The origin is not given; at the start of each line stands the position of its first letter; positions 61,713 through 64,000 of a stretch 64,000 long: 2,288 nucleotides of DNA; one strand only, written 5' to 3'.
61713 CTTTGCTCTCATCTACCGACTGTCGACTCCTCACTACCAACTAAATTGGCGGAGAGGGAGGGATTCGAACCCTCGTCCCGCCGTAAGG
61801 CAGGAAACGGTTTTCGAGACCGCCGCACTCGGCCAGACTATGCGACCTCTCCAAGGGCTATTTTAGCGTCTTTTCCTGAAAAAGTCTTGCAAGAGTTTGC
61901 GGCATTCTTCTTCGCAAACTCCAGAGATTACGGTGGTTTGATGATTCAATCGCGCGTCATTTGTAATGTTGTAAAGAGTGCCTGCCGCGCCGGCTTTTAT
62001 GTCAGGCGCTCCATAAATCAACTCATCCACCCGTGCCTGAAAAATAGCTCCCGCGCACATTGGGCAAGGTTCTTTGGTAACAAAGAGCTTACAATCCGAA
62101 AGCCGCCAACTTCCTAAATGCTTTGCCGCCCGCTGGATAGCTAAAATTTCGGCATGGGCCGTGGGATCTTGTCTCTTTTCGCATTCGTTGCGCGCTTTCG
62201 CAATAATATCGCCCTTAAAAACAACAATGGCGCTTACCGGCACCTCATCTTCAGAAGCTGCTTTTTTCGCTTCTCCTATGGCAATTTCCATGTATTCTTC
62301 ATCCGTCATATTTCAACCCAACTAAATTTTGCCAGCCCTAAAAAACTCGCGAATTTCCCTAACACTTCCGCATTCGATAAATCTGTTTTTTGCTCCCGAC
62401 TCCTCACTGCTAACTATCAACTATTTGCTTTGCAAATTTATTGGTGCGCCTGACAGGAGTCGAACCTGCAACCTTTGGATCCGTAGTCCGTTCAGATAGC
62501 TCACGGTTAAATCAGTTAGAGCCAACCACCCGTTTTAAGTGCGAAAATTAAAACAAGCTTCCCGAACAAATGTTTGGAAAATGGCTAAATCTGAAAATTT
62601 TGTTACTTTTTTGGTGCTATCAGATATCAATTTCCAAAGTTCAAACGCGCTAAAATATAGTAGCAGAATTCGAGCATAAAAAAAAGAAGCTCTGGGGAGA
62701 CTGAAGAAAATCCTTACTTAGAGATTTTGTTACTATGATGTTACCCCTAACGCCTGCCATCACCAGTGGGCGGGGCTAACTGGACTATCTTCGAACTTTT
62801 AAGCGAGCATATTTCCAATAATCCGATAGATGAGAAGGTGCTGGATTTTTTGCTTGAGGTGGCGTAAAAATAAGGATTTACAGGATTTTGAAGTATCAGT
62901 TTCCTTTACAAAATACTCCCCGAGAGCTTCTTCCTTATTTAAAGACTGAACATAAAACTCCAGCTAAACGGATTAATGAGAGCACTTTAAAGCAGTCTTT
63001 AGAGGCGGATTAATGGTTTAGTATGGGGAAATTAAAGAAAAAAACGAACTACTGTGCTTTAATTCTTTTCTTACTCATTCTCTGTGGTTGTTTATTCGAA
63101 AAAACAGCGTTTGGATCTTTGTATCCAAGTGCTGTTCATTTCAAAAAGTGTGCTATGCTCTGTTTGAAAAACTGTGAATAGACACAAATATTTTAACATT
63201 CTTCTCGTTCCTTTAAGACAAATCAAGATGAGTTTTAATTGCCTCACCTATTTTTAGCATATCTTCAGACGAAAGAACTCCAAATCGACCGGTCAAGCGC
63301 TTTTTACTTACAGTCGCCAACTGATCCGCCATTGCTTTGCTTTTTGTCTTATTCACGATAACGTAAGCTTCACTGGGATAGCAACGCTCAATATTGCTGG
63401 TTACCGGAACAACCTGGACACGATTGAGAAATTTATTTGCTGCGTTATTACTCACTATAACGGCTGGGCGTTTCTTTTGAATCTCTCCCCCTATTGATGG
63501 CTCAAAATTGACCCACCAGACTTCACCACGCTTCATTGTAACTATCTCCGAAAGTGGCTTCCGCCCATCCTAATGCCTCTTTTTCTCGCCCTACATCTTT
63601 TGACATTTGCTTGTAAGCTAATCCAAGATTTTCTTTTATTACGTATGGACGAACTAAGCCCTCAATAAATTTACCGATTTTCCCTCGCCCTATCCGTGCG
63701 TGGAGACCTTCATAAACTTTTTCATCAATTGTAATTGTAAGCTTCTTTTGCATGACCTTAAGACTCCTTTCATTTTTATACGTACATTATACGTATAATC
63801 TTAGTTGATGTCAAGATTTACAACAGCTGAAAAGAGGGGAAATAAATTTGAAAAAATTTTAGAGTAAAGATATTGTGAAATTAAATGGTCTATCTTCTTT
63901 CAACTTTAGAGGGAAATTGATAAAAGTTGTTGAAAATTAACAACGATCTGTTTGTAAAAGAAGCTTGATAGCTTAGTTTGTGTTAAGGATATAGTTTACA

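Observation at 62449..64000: Orphan tRNA 3' fragment, AT-rich tract and a MazEF-like module: possible edge of an integrated element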

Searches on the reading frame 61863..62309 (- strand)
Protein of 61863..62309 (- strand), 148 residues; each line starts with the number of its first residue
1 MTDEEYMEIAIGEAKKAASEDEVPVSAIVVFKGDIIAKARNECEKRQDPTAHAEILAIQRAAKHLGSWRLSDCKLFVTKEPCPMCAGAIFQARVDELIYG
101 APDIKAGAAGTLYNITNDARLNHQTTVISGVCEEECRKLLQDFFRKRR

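Call 8: search_protein_families(library=pfam, proteins=[window:61863-62309:-], max_evalue=0.01)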
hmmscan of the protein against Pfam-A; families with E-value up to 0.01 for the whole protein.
window:61863-62309:- (148 aa): 4 families
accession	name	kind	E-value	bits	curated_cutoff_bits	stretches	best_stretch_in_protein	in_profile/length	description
PF14437.12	MafB19-deam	-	3.1e-41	141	27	1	2-148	2-142/142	MafB19-like deaminase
PF00383.29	dCMP_cyt_deam_1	-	2.2e-27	95.4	25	1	2-100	3-101/102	Cytidine and deoxycytidylate deaminase zinc-binding region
PF14439.12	Bd3614-deam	-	7.8e-07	29.5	38.5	1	25-103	11-92/113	Bd3614-like deaminase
PF18750.7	SNAD4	-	0.0022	18.4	27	1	41-91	22-73/130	Secreted Novel AID/APOBEC-like Deaminase 4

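Call 12: find_encoding_contigs(protein=window:61863-62309:-, flank=10000, max_places=10)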
Protein window:61863-62309:- (148 aa): no gene with exactly this product is on record in the collection.

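Call 13: find_encoding_contigs(protein=window:61863-62291:-, flank=10000, max_places=10)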
Protein window:61863-62291:- (142 aa): no gene with exactly this product is on record in the collection.

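Call 52: search_protein_families(library=ncbifam, proteins=[window:61863-62309:-], max_evalue=1)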
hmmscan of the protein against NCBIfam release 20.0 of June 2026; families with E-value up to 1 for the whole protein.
window:61863-62309:- (148 aa): 5 families
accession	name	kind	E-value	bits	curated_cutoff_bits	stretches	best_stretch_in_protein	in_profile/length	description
NF008113.2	PRK10860.1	equivalog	4.5e-46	156.7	150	1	2-148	6-152/165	tRNA adenosine(34) deaminase TadA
TIGR00326.1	eubact_ribD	equivalog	2.9e-09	36.6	156.35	1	7-146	1-135/343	bifunctional diaminohydroxyphosphoribosylaminopyrimidine deaminase/5-amino-6-(5-phosphoribosylamino)uracil reductase RibD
NF041025.1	antiphage_deaminase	equivalog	3.9e-07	29.3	400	1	51-109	338-395/437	anti-phage dCTP deaminase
TIGR02571.1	ComEB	equivalog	0.00049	20.1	219.45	1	50-100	67-115/151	ComE operon protein 2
NF005306.0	PRK06837.1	subfamily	0.041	12.7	376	1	46-136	77-174/427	ArgE/DapE family deacylase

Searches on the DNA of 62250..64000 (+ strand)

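Call 4: search_rna_families(source=window, start=62250, end=64000, threshold=evalue, max_evalue=10, show_alignments=4)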
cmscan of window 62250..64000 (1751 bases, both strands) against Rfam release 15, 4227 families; matches with E-value up to 10: 5.
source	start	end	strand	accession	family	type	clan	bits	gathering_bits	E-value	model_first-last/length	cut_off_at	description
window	63026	63136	+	RF01820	RsaE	Gene; sRNA;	-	23.9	79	0.32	1-112/112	no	RNA Staph. aureus E (RoxS)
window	62885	63048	-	RF04318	idnO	Cis-reg;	-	23.9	100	0.56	1-206/206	no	idnO ncRNA motif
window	63770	63841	-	RF01213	snoR103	Gene; snRNA; snoRNA; HACA-box;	-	18.9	50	8.2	1-106/106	no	Small nucleolar RNA snoR103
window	63500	63575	-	RF01132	sR48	Gene; snRNA; snoRNA; CD-box;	-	17.8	40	4.5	1-59/59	no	Small nucleolar RNA sR48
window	62925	63067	-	RF02060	STnc410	Gene; sRNA;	-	14.2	50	4.7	1-158/158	no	Enterobacterial sRNA STnc410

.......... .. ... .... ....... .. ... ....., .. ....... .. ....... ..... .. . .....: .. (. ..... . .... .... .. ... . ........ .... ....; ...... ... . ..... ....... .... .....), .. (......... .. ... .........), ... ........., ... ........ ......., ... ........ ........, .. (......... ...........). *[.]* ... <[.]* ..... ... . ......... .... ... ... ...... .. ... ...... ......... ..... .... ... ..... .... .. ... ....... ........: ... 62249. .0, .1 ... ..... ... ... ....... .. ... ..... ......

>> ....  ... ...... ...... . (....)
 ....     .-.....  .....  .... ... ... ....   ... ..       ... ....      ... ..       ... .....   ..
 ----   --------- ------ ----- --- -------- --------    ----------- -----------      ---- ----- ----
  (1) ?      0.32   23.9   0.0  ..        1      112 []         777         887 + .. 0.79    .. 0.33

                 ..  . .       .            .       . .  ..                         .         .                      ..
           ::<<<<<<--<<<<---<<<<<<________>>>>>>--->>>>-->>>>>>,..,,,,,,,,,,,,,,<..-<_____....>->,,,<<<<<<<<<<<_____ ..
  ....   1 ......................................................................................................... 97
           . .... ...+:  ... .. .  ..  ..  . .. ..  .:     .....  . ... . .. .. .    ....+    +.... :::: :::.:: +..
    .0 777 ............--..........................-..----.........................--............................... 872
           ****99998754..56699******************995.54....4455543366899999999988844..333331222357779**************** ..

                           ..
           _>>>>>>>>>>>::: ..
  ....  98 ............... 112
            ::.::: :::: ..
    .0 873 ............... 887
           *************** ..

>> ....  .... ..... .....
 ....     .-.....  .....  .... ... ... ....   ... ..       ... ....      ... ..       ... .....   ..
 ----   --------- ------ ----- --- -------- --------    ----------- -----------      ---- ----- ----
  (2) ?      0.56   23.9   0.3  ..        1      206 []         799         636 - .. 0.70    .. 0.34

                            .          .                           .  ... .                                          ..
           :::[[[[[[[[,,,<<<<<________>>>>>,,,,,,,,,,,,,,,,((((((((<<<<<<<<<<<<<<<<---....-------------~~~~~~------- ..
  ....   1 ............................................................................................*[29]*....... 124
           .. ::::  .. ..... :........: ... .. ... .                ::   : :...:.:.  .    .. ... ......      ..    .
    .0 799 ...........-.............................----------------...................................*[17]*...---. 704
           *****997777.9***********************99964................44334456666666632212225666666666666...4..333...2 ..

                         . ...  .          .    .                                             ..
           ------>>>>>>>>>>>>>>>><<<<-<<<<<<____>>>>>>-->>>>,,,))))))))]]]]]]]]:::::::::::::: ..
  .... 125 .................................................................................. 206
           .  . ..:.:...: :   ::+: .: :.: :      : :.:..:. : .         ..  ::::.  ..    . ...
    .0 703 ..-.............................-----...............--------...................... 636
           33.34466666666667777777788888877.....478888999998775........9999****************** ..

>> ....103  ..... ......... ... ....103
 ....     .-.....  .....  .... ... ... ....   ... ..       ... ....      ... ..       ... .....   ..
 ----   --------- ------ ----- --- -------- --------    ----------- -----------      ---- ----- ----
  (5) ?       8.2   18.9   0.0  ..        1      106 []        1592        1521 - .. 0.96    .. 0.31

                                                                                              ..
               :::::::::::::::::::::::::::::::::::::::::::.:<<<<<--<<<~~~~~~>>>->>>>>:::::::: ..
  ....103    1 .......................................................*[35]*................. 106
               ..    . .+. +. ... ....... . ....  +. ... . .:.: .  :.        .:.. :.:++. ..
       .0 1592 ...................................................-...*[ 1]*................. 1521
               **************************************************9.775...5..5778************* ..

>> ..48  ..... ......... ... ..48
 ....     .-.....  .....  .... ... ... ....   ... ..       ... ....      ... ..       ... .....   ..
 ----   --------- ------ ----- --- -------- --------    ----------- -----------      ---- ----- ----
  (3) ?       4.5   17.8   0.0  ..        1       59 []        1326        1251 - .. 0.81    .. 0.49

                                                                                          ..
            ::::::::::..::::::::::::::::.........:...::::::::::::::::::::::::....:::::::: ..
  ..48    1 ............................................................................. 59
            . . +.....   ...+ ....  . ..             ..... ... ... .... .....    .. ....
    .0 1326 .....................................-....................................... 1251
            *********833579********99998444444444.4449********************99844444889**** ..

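Call 38: search_dna_similar(query=window:62437-64000:+, collection=plasmids, mode=distant, max_rows=10)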
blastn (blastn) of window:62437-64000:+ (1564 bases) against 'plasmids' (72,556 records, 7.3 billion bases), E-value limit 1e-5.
Records with a match: 6; places in all: 6; records where one place covers at least 80% of the query: 0.
Best place of each record, by identity: 60-80% 6.
By first word of the organism name: Acidithiobacillus 4; Azotobacter 1; Limnohabitans 1.
By predicted mobility (MOB-suite, as given by PLSDB): non-mobilizable 6.
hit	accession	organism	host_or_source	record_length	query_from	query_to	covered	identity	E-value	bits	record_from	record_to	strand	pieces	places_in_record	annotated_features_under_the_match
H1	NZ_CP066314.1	Azotobacter chroococcum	single,soil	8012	885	1102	14%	66.5%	5e-7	65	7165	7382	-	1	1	type II toxin-antitoxin system PemK/MazF family toxin | hypothetical protein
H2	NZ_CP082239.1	Acidithiobacillus ferrooxidans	cell culture,soil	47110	1000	1100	6%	76.2%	3e-10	75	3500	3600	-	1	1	type II toxin-antitoxin system PemK/MazF family toxin | addiction module antitoxin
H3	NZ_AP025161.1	Acidithiobacillus ferrooxidans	-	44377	1000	1100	6%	76.2%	3e-10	75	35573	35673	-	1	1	type II toxin-antitoxin system PemK/MazF family toxin | addiction module antitoxin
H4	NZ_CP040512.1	Acidithiobacillus ferrooxidans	-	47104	1000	1100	6%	76.2%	3e-10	75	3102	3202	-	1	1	type II toxin-antitoxin system PemK/MazF family toxin | addiction module antitoxin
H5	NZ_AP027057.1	Limnohabitans sp. TEGF004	water,lake surface water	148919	999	1102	7%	74.0%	1e-7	67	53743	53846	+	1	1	type II toxin-antitoxin system PemK/MazF family toxin | addiction module antitoxin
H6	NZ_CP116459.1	Acidithiobacillus ferriphilus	Cell culture,Bioleaching solution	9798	1000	1100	6%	73.3%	6e-6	62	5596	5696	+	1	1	type II toxin-antitoxin system PemK/MazF family toxin | addiction module antitoxin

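Call 39: search_dna_similar(query=window:62437-64000:+, collection=phages, mode=distant, max_rows=10)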
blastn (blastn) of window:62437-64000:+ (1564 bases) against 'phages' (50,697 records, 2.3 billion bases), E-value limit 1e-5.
No match.

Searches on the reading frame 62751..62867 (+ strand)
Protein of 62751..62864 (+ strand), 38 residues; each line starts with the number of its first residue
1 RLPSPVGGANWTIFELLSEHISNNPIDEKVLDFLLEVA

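Call 8: search_protein_families(library=pfam, proteins=[window:62766-62867:+], max_evalue=0.01)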
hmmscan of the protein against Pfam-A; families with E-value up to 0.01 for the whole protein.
window:62766-62867:+ (33 aa): 0 families

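Call 51: search_protein_families(library=pfam, proteins=[window:62751-62864:+], max_evalue=10)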
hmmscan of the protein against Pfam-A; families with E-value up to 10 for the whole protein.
seq(38 aa): 0 families

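Call 52: search_protein_families(library=ncbifam, proteins=[window:62751-62864:+], max_evalue=1)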
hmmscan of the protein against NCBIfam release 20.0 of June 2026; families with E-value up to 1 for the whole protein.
seq(38 aa): 1 family
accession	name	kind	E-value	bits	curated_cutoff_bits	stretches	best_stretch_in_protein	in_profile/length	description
NF008963.0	PRK12307.1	equivalog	0.069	12.3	637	1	7-38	244-275/426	MFS transporter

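Call 72: search_protein_representatives(protein=window:62751-62864:+)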
Query: 38 residues. Proteins with E-value up to 0.001 (for the whole library): 8; up to 1e-10: 2; up to 1e-30: 0. The best 8 are listed.
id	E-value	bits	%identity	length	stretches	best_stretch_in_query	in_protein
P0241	1.3e-12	61.7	47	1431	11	13-29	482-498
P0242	6.7e-12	59.5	88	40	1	6-38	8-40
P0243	2.9e-08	48.4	78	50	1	7-38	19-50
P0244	8.5e-07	44.0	54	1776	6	7-28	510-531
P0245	1.9e-06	42.9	78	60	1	7-38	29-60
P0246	6.1e-06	41.4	31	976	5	6-34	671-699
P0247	5.1e-05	38.5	70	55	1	6-38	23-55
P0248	3.0e-04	36.2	36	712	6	13-37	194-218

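Call 74: find_encoding_contigs(protein=P0242, flank=6000, max_places=6)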
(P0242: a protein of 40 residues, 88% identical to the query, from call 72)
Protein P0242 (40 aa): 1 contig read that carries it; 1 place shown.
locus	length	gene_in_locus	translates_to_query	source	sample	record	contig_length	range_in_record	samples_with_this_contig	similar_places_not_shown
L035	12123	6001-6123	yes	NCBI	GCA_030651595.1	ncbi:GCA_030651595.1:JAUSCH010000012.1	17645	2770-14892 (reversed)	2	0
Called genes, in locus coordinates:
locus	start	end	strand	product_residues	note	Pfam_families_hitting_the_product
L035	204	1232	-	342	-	PF02912:Phe_tRNA-synt_N, PF01409:tRNA-synt_2d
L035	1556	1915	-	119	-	PF00453:Ribosomal_L20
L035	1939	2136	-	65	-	PF01632:Ribosomal_L35p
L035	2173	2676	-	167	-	PF05198:IF3_N, PF00707:IF3_C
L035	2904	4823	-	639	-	PF02824:TGS, PF07973:tRNA_SAD, PF00587:tRNA-synt_2b, PF03129:HGTP_anticodon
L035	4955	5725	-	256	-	PF01113:DapB_N, PF05173:DapB_C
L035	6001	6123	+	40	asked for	-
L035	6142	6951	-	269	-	PF08843:AbiEii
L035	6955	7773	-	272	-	PF13338:AbiEi_4 (faint)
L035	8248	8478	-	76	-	-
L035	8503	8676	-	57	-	-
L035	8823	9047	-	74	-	PF13487:HD_5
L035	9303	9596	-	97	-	-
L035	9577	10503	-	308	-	-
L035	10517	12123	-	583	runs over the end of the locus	PF00012:HSP70, PF06723:MreB_Mbl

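Call 77: find_homologous_proteins(query=P0242, max_evalue=0.001)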
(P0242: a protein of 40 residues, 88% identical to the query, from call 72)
Query P0242 (40 aa): 3 proteins with E <= 0.001 among 3 candidates.
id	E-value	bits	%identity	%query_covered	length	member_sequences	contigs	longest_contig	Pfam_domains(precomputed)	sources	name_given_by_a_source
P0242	2.6e-18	81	100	100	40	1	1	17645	-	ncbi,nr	ncbi:hypothetical protein [Candidatus Oleimmundimicrobium sp.]|nr:hypothetical protein [Candidatus O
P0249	8.9e-10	55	83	90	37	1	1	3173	-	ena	-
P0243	5.8e-9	52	75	90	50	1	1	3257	-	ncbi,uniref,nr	ncbi:hypothetical protein [Candidatus Oleimmundimicrobium sp.]|uniref:hypothetical protein n=1 Tax=C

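Call 78: find_encoding_contigs(protein=P0243, flank=5000, max_places=4)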
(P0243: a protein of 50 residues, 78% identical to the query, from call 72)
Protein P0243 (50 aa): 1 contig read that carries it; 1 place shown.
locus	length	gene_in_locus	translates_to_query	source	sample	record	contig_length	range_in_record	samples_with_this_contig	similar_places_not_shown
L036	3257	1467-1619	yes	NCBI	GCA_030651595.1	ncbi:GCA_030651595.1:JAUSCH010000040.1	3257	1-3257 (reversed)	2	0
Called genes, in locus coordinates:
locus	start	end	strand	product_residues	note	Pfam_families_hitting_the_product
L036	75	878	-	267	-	PF08401:ArdcN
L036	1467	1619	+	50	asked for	-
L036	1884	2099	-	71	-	PF13619:KTSC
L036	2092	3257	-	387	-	?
